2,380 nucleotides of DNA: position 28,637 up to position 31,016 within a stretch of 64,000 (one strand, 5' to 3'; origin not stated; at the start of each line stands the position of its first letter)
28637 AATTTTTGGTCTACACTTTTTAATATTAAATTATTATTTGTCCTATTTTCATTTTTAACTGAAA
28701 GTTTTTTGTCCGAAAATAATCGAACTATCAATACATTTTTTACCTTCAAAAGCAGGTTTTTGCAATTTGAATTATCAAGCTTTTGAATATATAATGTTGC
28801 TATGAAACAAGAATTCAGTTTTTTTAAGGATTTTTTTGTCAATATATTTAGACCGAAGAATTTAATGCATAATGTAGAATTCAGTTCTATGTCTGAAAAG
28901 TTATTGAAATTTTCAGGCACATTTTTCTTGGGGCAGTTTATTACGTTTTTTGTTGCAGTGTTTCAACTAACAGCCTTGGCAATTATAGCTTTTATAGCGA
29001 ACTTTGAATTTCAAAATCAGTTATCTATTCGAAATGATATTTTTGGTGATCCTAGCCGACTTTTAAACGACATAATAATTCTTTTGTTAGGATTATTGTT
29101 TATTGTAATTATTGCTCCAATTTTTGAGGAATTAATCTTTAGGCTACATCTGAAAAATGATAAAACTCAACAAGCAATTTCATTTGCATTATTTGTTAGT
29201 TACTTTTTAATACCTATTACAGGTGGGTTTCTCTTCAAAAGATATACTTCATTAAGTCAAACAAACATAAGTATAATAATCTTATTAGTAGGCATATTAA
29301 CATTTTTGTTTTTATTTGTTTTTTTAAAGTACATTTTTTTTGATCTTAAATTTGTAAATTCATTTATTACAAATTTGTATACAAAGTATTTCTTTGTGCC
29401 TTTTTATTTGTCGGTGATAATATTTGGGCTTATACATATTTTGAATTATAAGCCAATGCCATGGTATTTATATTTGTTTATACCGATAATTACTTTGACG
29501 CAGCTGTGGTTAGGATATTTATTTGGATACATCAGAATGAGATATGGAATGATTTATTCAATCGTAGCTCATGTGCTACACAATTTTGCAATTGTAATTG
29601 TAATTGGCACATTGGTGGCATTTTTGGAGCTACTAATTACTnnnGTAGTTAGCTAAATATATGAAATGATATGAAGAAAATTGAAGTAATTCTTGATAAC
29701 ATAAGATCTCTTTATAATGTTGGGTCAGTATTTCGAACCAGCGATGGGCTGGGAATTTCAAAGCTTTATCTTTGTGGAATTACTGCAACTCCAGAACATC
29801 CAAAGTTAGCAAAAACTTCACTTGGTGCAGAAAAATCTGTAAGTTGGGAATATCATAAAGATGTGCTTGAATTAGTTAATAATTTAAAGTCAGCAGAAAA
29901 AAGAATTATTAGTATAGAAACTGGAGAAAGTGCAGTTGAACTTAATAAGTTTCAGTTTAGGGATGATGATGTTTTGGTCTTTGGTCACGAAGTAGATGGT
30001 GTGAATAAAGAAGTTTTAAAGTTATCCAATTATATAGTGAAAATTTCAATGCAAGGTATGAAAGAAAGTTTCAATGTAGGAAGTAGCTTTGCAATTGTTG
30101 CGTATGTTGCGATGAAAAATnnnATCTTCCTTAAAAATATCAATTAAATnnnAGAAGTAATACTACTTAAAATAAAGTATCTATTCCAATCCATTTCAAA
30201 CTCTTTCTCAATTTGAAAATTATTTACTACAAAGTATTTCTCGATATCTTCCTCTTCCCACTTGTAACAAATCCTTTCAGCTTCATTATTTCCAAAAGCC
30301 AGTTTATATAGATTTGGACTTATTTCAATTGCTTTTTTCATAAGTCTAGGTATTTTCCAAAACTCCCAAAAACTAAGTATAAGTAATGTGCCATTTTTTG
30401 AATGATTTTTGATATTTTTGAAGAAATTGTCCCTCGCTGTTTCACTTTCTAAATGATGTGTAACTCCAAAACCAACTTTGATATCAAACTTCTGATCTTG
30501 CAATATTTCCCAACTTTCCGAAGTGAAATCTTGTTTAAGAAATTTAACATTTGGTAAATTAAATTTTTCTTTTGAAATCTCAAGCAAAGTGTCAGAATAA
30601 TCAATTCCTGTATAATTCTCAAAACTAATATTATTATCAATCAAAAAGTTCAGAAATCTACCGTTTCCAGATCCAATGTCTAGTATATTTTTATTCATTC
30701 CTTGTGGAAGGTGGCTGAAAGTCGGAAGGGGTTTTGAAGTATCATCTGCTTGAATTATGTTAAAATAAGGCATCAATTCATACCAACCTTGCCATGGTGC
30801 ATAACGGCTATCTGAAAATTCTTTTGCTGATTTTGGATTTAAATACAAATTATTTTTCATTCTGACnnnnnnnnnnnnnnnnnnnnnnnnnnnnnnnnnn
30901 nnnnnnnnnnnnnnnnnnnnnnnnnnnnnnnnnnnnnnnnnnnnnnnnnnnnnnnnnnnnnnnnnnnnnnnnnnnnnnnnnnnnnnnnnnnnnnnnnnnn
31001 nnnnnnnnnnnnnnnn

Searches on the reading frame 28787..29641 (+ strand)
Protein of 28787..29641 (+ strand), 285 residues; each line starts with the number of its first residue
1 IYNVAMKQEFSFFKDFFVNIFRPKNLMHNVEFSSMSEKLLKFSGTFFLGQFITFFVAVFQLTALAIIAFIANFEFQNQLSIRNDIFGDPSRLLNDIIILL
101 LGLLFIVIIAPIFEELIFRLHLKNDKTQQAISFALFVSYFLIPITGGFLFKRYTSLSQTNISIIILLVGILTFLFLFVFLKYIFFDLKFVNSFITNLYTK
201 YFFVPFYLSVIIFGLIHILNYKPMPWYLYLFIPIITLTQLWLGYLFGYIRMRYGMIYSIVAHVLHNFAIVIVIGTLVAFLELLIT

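Call 25: search_protein_families(library=pfam, proteins=[window:28787-29641:+], max_evalue=0.01)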
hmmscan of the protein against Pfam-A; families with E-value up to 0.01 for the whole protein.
window:28787-29641:+ (285 aa): 1 family
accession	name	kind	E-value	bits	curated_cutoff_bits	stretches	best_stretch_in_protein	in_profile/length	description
PF02517.21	Rce1-like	-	4e-05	24.3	22.4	1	99-267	4-92/93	Type II CAAX prenyl endopeptidase Rce1-like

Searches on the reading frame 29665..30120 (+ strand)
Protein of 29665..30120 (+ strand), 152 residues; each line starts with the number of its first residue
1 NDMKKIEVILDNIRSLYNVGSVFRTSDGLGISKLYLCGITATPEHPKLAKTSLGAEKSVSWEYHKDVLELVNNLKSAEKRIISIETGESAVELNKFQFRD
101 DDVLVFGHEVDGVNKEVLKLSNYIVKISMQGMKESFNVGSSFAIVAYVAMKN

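Call 25: search_protein_families(library=pfam, proteins=[window:29665-30120:+], max_evalue=0.01)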
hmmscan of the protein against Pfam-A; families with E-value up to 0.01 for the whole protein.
window:29665-30120:+ (152 aa): 1 family
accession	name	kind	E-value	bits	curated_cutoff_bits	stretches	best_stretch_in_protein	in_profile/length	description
PF00588.24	SpoU_methylase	-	2.6e-32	112.3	29.7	1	6-147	2-142/142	SpoU rRNA Methylase family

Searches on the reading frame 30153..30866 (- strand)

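Call 25: search_protein_families(library=pfam, proteins=[window:30153-30866:-], max_evalue=0.01)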
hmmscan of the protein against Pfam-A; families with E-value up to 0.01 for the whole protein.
window:30153-30866:- (238 aa): 10 families
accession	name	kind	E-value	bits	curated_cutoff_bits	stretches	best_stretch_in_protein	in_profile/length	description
PF13847.12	Methyltransf_31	-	2.7e-14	53.5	27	1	58-168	4-114/145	Methyltransferase domain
PF13649.12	Methyltransf_25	-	6.1e-13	49.7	27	1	61-159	1-96/97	Methyltransferase domain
PF08242.18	Methyltransf_12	-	2.5e-11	44.6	30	1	62-161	1-97/98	Methyltransferase domain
PF08241.18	Methyltransf_11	-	3.6e-11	44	21.2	1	62-163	1-94/95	Methyltransferase domain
PF13489.12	Methyltransf_23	-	9.3e-10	38.9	27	1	56-220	21-162/164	Methyltransferase domain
PF05175.20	MTS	-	0.00026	21.1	23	1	50-179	24-153/170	Methyltransferase small domain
PF02353.26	CMAS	-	0.0015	18.4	27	1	53-164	60-164/273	Mycolic acid cyclopropane synthetase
PF00398.26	RrnaAD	-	0.0061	16.1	24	1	58-116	31-87/263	Ribosomal RNA adenine dimethylase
PF01209.24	Ubie_methyltran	-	0.0078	16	20.1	0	58-182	48-168/233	ubiE/COQ5 methyltransferase family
PF01728.25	FtsJ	-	0.0091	16.4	24.1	0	57-120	21-81/181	FtsJ-like methyltransferase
